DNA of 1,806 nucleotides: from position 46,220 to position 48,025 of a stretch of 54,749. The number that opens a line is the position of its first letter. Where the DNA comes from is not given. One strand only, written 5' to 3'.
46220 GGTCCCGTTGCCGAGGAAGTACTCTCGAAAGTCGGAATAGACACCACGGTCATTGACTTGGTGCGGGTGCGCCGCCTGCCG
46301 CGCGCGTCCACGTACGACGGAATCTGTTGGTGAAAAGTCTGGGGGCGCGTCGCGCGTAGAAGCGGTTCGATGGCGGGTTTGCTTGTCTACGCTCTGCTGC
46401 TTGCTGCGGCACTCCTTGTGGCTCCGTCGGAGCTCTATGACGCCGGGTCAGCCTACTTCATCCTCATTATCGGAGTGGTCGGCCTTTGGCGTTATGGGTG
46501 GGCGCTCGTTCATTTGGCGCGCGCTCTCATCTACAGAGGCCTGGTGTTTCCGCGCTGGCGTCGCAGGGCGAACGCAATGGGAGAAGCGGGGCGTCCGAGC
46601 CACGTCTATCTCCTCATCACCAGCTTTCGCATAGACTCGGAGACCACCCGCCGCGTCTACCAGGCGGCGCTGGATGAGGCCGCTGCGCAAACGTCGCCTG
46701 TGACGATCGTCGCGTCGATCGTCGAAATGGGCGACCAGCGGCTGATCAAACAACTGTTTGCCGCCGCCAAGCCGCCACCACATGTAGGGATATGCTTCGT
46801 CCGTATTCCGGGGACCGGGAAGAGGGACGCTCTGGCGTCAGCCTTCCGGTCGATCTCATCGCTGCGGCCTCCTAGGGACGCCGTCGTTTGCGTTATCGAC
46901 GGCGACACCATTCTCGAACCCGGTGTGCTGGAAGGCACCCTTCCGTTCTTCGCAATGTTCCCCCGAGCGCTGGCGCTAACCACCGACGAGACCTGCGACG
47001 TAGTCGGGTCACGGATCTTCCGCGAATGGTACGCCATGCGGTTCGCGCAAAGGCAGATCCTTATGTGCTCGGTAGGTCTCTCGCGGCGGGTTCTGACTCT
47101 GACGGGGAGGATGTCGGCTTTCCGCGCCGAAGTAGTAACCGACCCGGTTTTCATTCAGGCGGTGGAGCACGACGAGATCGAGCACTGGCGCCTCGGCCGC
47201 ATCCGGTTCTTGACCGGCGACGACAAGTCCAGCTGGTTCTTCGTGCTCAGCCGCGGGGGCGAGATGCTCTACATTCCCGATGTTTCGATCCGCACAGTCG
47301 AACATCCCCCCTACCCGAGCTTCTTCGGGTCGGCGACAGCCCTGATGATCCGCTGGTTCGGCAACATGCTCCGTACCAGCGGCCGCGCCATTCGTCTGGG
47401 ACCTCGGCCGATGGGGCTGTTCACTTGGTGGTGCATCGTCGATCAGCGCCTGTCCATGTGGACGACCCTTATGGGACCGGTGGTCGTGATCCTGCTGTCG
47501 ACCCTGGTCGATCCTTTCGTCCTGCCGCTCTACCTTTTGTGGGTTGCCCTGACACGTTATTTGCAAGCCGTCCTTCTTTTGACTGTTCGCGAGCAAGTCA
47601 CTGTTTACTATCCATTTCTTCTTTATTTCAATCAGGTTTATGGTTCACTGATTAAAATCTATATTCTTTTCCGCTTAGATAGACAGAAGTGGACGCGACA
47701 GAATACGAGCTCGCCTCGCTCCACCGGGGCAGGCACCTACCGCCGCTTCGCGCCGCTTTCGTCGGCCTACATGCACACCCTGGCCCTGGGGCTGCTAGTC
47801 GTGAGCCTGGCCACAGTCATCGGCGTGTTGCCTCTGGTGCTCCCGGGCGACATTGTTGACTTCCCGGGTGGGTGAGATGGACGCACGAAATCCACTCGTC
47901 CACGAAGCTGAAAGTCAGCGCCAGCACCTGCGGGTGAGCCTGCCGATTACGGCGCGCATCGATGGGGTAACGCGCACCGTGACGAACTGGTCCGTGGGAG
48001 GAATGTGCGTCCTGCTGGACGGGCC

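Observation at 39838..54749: Alginate-type (GDP-mannuronate) exopolysaccharide locus with a non-canonical gene set in an alphaproteobacterium-like genome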

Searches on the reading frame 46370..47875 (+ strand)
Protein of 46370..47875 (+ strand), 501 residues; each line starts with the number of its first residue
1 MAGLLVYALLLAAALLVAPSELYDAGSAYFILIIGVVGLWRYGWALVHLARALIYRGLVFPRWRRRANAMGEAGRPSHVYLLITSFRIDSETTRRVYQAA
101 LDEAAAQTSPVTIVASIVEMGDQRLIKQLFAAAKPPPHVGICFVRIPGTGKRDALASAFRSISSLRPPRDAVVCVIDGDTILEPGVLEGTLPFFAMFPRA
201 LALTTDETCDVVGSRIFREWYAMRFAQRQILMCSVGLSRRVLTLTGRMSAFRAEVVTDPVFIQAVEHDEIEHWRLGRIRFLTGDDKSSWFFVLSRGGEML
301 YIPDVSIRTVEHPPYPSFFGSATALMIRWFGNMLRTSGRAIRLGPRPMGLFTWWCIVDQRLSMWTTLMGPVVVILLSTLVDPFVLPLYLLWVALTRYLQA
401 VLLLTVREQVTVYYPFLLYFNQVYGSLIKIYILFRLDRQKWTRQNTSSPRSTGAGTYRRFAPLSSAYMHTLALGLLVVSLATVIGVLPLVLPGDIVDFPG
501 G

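Call 3: search_protein_families(library=pfam, proteins=[window:46370-47875:+], max_evalue=0.01)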
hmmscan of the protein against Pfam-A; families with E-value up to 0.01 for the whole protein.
window:46370-47875:+ (501 aa): 2 families
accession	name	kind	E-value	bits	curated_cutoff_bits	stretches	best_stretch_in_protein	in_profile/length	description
PF13641.12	Glyco_tranf_2_3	-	4.5e-36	125.4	27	1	76-331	1-229/230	Glycosyltransferase like family 2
PF13632.12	Glyco_trans_2_3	-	1.1e-14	55.2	27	1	173-393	2-190/198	Glycosyl transferase family group 2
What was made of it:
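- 46370..47875 (+): Alg8-type GT2 polysaccharide synthase (501 aa) with N- and C-terminal TM segments. Pfam Glyco_tranf_2_3 4.5e-36 (call 3).
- Checked: 46370-47875: a GT2 protein (Pfam 4.5e-36, call 3).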

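Call 4: search_protein_families(library=ncbifam, proteins=[window:46370-47875:+], max_evalue=0.01)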
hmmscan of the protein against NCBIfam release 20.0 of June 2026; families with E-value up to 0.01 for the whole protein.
window:46370-47875:+ (501 aa): 0 families

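Call 6: search_solved_structures(query=window:46370-47875:+, max_evalue=0.01)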
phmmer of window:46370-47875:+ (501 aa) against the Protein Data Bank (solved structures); distinct sequences matched with E-value up to 0.01: 0.
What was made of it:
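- On Alginate biosynthesis system: It was not compared directly with P. aeruginosa Alg8: there was no PDB match and no hit to a specific NCBIfam model (calls 4, 6).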

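Call 11: find_homologous_proteins(query=window:46370-47875:+, max_evalue=0.00001)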
Query window:46370-47875:+ (501 aa): 2111 proteins with E <= 0.00001 among 8000 candidates; the best 120 are listed.
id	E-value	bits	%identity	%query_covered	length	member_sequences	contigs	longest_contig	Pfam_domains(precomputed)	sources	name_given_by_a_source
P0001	0.0e+0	1121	100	100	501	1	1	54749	PF13632.13,PF13641.13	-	-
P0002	2.0e-233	794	68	99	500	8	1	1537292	PF13641.13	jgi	jgi:glycosyltransferase Alg8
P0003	4.2e-233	793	70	98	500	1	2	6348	PF13632.13,PF13641.13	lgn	-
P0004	4.7e-230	783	71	89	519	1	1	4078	PF13632.13,PF13641.13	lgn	-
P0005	5.9e-229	779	66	99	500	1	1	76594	PF13641.13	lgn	-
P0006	7.9e-209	713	65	97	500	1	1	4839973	PF13632.13,PF13641.13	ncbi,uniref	ncbi:glycosyltransferase [Zavarzinia sp. CC-PAN008]|uniref:glycosyltransferase n=1 Tax=Zavarzinia sp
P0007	4.5e-207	707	64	98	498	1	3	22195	PF13632.13,PF13641.13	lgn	-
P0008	3.4e-203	694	64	98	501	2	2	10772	PF13632.13,PF13641.13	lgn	-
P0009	9.0e-198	676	62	99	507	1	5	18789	PF13641.13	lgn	-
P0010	1.6e-196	672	62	98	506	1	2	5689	PF13632.13,PF13641.13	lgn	-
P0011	8.6e-196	670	62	95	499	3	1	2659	PF13641.13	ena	-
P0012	1.9e-192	659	60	98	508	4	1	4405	PF13641.13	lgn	-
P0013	3.1e-192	658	61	94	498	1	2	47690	PF13641.13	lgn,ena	-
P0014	1.5e-191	656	62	96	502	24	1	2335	PF13641.13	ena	-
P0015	1.8e-191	655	59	97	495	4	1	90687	PF13632.13,PF13641.13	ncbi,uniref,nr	ncbi:glycosyltransferase [Asticcacaulis sp. AC402]|uniref:glycosyltransferase n=1 Tax=Asticcacaulis 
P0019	3.6e-189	648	61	93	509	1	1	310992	PF13641.13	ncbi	ncbi:MAG: glycosyltransferase [Alphaproteobacteria bacterium]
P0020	1.2e-188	646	59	97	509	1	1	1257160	PF13632.13,PF13641.13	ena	-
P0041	4.3e-180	618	56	97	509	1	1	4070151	PF13641.13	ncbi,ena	-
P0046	1.0e-178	613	56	97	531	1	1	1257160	PF13632.13,PF13641.13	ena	-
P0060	2.0e-177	609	59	94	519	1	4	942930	PF13632.13,PF13641.13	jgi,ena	-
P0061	2.7e-177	609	56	99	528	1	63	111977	PF13632.13,PF13641.13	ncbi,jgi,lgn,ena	jgi:glycosyltransferase Alg8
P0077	1.6e-174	600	54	98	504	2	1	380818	PF13632.13,PF13641.13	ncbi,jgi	-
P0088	2.0e-173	596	54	97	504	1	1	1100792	PF13641.13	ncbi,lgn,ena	-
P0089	2.3e-173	596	56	99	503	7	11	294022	PF13632.13,PF13641.13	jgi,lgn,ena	-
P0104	3.4e-172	592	54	98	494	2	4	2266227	PF13641.13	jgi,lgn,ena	-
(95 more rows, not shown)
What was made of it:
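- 46370..47875 (+): Homologues named Alg8/mannuronan synthase (call 11).
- On Alginate biosynthesis system: 53-71% identity to proteins that JGI names Alg8/mannuronan synthase (call 11).
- Checked: It has more than 2000 homologues, and the top ones (53-71% identity) are named Alg8 or mannuronan synthase by JGI (call 11).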

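Call 12: find_encoding_contigs(protein=P0002, flank=10000, max_places=3)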
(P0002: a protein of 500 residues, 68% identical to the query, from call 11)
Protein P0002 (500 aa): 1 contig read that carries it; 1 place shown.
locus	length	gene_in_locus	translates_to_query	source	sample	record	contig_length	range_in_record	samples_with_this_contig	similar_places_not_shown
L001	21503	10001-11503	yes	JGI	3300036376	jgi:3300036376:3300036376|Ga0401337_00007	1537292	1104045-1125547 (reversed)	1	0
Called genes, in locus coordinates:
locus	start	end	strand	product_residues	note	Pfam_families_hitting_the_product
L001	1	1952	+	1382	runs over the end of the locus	PF07721:TPR_4 (faint), PF13181:TPR_8 (faint), PF25064:ARM_TT21_5th (faint), PF13431:TPR_17 (faint), PF12895:ANAPC3 (faint), PF13432:TPR_16 (weak), PF14559:TPR_19 (weak)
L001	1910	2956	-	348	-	-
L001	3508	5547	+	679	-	-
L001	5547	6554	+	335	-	PF00535:Glycos_transf_2, PF13641:Glyco_tranf_2_3 (weak)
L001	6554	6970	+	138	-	PF04138:GtrA_DPMS_TM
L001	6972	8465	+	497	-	-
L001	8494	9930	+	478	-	PF03721:UDPG_MGDP_dh_N, PF00984:UDPG_MGDP_dh, PF03720:UDPG_MGDP_dh_C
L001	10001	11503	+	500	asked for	PF13641:Glyco_tranf_2_3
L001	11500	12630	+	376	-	PF07238:PilZ (weak)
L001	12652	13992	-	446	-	PF05990:DUF900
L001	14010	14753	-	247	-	PF12697:Abhydrolase_6 (faint)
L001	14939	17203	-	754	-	PF00483:NTP_transferase, PF22640:ManC_GMP_beta-helix, PF07221:GlcNAc_2-epim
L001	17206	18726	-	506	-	PF02878:PGM_PMM_I, PF02879:PGM_PMM_II, PF02880:PGM_PMM_III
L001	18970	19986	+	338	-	PF00941:FAD_binding_5, PF03450:CO_deh_flav_C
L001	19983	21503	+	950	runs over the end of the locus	PF00111:Fer2 (weak), PF01799:Fer2_2, PF01315:Ald_Xan_dh_C, PF02738:MoCoBD_1, PF20256:MoCoBD_2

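Call 13: find_encoding_contigs(protein=P0006, flank=10000, max_places=2)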
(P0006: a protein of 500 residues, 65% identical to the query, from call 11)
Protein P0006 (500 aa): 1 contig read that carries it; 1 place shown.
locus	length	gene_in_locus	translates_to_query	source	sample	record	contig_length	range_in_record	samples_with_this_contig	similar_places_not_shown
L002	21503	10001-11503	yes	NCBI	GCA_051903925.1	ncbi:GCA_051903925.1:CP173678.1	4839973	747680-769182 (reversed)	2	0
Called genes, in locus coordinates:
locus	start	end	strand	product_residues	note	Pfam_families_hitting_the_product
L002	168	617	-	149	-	PF03061:4HBT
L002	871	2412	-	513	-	PF00383:dCMP_cyt_deam_1, PF14437:MafB19-deam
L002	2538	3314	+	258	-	PF02633:Creatininase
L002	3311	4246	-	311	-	PF13279:4HBT_2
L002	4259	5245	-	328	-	PF00389:2-Hacid_dh, PF02826:2-Hacid_dh_C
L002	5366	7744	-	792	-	PF04945:YHS, PF19335:HMBD, PF00122:E1-E2_ATPase, PF00702:Hydrolase, PF08282:Hydrolase_3 (faint)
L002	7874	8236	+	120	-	PF03713:DUF305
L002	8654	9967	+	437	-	PF03721:UDPG_MGDP_dh_N, PF00984:UDPG_MGDP_dh, PF03720:UDPG_MGDP_dh_C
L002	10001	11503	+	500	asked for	PF13641:Glyco_tranf_2_3, PF13632:Glyco_trans_2_3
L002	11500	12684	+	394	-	-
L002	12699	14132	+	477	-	PF00483:NTP_transferase, PF12804:NTP_transf_3 (weak), PF22640:ManC_GMP_beta-helix, PF01050:MannoseP_isomer, PF07883:Cupin_2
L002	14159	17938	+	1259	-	PF05048:NosD (weak), PF13229:Beta_helix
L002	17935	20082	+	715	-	-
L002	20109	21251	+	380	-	PF05426:Alginate_lyase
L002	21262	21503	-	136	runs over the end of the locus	-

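Call 26: search_protein_families(library=pfam, proteins=[L001:1910-2956:-, L001:12652-13992:-, L002:14159-17938:+, L002:11500-12684:+, L001:5547-6554:+], max_evalue=1)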
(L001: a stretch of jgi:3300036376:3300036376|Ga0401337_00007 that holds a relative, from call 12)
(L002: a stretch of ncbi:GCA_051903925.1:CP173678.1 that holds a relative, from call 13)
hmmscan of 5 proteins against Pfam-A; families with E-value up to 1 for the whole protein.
L001:1910-2956:- (348 aa): 0 families

L001:12652-13992:- (446 aa): 3 families
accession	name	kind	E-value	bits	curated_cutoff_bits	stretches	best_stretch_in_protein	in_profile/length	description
PF05990.18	DUF900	-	6.6e-24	85.1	20.5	1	159-339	7-186/232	Alpha/beta hydrolase of unknown function (DUF900)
PF13163.11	DUF3999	-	0.03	14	30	1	10-36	397-423/424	Protein of unknown function (DUF3999)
PF01674.24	Lipase_2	-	0.056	13.4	20.3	1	174-260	4-89/219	Lipase (class 2)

L002:14159-17938:+ (1259 aa): 3 families
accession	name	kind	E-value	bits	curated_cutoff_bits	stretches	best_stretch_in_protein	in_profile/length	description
PF13229.12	Beta_helix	-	2.2e-16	60.3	25.9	3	909-1049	8-145/158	Right handed beta helix region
PF05048.19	NosD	-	5.3e-15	55.9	23.6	2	985-1056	71-144/212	Periplasmic copper-binding protein (NosD)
PF14064.11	HmuY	-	0.018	15.6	27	1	1008-1082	9-85/157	HmuY protein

L002:11500-12684:+ (394 aa): 3 families
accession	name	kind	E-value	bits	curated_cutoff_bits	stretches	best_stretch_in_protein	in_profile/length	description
PF13437.12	HlyD_3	-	1.7e-07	32.3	22.2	1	251-339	6-94/106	HlyD family secretion protein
PF07238.19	PilZ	-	0.00099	19.8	22.5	1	24-116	6-98/102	PilZ domain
PF22465.2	Spike_JR2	-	0.012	15.9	26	0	23-50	21-48/76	Spike protein P1, second jelly-roll domain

L001:5547-6554:+ (335 aa): 3 families
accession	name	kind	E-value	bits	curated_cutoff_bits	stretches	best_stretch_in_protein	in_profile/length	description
PF00535.33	Glycos_transf_2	-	1.2e-14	55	23.3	1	32-153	2-130/168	Glycosyl transferase family 2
PF13641.12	Glyco_tranf_2_3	-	2.2e-08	34.8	27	1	30-135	3-120/230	Glycosyltransferase like family 2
PF13704.12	Glyco_tranf_2_4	-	0.036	15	27.5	1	38-86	2-51/98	Glycosyl transferase family 2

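Call 64: find_encoding_contigs(protein=P0005, flank=10000, max_places=2)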
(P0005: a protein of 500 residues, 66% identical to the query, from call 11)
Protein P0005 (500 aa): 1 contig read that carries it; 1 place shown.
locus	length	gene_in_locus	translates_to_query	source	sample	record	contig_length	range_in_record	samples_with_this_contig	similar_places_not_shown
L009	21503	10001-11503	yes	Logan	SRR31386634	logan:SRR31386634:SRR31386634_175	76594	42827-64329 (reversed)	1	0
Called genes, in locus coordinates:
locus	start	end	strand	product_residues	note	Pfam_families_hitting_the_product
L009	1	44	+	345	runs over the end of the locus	PF00490:ALAD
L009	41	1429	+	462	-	PF02653:BPD_transp_2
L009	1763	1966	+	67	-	-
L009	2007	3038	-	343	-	-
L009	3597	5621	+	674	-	-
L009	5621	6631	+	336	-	PF00535:Glycos_transf_2, PF13641:Glyco_tranf_2_3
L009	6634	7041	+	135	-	PF04138:GtrA_DPMS_TM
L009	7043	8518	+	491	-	-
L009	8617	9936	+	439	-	PF03721:UDPG_MGDP_dh_N, PF00984:UDPG_MGDP_dh, PF03720:UDPG_MGDP_dh_C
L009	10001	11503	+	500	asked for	PF13641:Glyco_tranf_2_3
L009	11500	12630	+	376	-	PF07238:PilZ (weak)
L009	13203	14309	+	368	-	PF05426:Alginate_lyase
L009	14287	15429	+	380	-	PF05426:Alginate_lyase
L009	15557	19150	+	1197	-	PF05048:NosD, PF13229:Beta_helix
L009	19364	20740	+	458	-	PF13432:TPR_16 (faint), PF25058:ARM_TT21 (faint), PF13428:TPR_14 (faint), PF14559:TPR_19 (faint)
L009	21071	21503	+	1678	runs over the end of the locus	PF01344:Kelch_1 (faint), PF07250:Glyoxal_oxid_N, PF09118:GO-like_E_set, PF05345:He_PIG, PF07691:PA14, PF05345:He_PIG, PF00801:PKD (weak), PF18911:PKD_4, +2 more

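Call 65: find_encoding_contigs(protein=P0015, flank=10000, max_places=2)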
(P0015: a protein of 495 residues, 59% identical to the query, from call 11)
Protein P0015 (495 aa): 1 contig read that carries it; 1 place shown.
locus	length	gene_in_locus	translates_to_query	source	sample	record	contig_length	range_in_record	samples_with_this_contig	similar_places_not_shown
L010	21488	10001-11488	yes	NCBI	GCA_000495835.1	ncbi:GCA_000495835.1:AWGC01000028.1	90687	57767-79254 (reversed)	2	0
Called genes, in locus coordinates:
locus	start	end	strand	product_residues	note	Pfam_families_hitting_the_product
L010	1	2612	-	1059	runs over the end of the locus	PF07715:Plug, PF00593:TonB_dep_Rec_b-barrel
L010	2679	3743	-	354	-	PF04773:FecR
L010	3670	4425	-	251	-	PF04542:Sigma70_r2 (weak), PF08281:Sigma70_r4_2, PF04545:Sigma70_r4 (faint)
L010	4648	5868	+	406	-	PF07690:MFS_1, PF00083:Sugar_tr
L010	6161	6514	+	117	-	PF03551:PadR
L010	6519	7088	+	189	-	PF22564:HAAS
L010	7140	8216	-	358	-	PF00483:NTP_transferase, PF22640:ManC_GMP_beta-helix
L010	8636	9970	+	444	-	PF03721:UDPG_MGDP_dh_N, PF00984:UDPG_MGDP_dh, PF03720:UDPG_MGDP_dh_C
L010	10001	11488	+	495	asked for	PF13641:Glyco_tranf_2_3, PF13632:Glyco_trans_2_3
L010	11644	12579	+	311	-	PF25919:BSH_CusB (faint)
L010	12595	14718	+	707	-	PF07719:TPR_2 (faint), PF07721:TPR_4 (faint), PF09976:TPR_21 (faint), PF13181:TPR_8 (faint), PF13424:TPR_12 (faint), PF13428:TPR_14 (faint), PF13432:TPR_16 (faint), PF14559:TPR_19 (faint)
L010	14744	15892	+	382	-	PF05426:Alginate_lyase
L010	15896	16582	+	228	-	PF11182:AlgF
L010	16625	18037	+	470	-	PF03062:MBOAT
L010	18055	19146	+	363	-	PF16822:ALGX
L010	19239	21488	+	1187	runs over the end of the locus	PF05048:NosD, PF13229:Beta_helix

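Call 66: find_encoding_contigs(protein=P0041, flank=10000, max_places=2)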
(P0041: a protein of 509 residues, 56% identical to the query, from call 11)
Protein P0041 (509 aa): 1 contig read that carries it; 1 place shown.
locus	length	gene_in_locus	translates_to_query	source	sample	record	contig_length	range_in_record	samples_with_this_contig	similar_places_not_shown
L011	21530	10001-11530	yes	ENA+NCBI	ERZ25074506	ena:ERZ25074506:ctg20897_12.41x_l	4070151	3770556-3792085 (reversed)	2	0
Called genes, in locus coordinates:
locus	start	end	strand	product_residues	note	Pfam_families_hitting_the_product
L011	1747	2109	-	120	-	-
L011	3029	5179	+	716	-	PF00353:HemolysinCabind, PF08787:Alginate_lyase2, PF00353:HemolysinCabind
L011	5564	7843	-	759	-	PF13596:PAS_10, PF00072:Response_reg, PF08281:Sigma70_r4_2, PF00196:GerE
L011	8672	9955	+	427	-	PF03721:UDPG_MGDP_dh_N, PF00984:UDPG_MGDP_dh, PF03720:UDPG_MGDP_dh_C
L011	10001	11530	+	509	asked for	PF13641:Glyco_tranf_2_3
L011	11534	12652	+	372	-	PF07238:PilZ (weak)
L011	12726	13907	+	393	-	PF00483:NTP_transferase, PF22640:ManC_GMP_beta-helix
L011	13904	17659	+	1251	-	PF05048:NosD, PF13229:Beta_helix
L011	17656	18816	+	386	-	PF05426:Alginate_lyase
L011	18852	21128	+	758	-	PF08238:Sel1 (weak)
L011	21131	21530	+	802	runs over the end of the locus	PF08238:Sel1 (faint)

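Call 68: search_solved_structures(query=L009:15557-19150:+, max_evalue=0.01, show_alignments=1)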
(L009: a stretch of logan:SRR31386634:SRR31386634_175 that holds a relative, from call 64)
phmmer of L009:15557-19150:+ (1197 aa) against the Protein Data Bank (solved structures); distinct sequences matched with E-value up to 0.01: 4.
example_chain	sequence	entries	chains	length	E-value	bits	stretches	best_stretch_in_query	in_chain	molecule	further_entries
4nk6_A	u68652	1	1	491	1.8e-63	218.4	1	751-1113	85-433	Poly(beta-D-mannuronate) C5 epimerase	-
4ozz_A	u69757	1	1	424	2.1e-63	218.2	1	751-1111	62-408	Poly(beta-D-mannuronate) C5 epimerase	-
4ozy_A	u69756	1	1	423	3.4e-63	217.5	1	751-1110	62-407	Poly(beta-D-mannuronate) C5 epimerase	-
4nk8_A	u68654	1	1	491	2.2e-62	214.8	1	751-1113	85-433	Poly(beta-D-mannuronate) C5 epimerase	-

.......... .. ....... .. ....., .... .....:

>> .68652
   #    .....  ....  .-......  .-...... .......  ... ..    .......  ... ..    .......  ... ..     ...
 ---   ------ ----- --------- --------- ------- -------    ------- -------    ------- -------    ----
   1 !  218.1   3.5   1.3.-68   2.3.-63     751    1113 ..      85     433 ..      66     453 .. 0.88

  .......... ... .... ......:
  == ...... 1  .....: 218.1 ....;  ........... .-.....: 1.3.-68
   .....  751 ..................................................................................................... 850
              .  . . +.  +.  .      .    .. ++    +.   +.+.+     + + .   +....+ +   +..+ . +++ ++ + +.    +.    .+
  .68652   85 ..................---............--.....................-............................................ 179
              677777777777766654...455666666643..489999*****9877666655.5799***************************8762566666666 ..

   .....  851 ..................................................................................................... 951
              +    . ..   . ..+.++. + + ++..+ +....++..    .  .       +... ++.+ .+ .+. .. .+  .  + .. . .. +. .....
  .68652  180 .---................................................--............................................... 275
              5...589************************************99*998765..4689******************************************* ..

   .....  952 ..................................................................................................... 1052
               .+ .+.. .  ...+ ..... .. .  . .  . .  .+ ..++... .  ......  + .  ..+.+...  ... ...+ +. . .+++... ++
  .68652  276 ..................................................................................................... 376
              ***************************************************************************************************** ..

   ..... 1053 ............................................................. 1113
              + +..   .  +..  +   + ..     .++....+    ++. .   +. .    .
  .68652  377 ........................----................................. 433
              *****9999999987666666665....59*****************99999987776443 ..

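Call 69: search_protein_families(library=ncbifam, proteins=[L009:15557-19150:+, L002:14159-17938:+, L011:13904-17659:+, L010:12595-14718:+], max_evalue=0.01)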
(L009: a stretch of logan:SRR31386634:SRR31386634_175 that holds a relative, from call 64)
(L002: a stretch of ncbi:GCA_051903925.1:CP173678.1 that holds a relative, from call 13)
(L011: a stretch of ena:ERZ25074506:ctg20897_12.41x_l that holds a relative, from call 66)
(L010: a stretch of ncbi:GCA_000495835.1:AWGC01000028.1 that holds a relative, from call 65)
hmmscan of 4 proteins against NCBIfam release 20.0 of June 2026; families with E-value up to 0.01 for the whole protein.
L009:15557-19150:+ (1197 aa): 3 families
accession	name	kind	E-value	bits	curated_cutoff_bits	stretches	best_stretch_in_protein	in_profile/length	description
NF038177.1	epimerase_AlgG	equivalog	7.3e-83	278.9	700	1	750-1122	112-470/519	mannuronan 5-epimerase AlgG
TIGR04247.1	NosD_copper_fam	subfamily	0.00017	20.3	300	1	976-1062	108-193/377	nitrous oxide reductase family maturation protein NosD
TIGR03804.1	para_beta_helix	repeat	0.0012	18.4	19.45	1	1019-1061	1-42/44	parallel beta-helix repeat protein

L002:14159-17938:+ (1259 aa): 3 families
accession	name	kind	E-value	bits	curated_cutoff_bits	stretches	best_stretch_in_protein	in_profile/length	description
NF038177.1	epimerase_AlgG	equivalog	3.1e-98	329.7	700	1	635-1093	22-461/519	mannuronan 5-epimerase AlgG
TIGR03804.1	para_beta_helix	repeat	1.2e-06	28.1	19.45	1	999-1042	1-43/44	parallel beta-helix repeat protein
TIGR04247.1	NosD_copper_fam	subfamily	0.0058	15.3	300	0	942-1036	188-280/377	nitrous oxide reductase family maturation protein NosD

L011:13904-17659:+ (1251 aa): 4 families
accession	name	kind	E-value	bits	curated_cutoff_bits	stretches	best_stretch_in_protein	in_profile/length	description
NF038177.1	epimerase_AlgG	equivalog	2e-78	264.3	700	1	784-1145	103-454/519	mannuronan 5-epimerase AlgG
TIGR04247.1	NosD_copper_fam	subfamily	0.0009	17.9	300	1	947-1129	132-308/377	nitrous oxide reductase family maturation protein NosD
TIGR03805.1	beta_helix_1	subfamily_domain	0.0016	17.6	141.5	1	1031-1111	103-180/314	parallel beta-helix domain-containing protein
TIGR03804.1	para_beta_helix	repeat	0.0017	18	19.45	1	1061-1104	1-43/44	parallel beta-helix repeat protein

L010:12595-14718:+ (707 aa): 1 family
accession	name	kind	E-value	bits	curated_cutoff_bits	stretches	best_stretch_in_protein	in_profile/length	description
TIGR03302.1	OM_YfiO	subfamily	2.9e-07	30.2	81.4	1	329-399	25-94/239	outer membrane protein assembly factor BamD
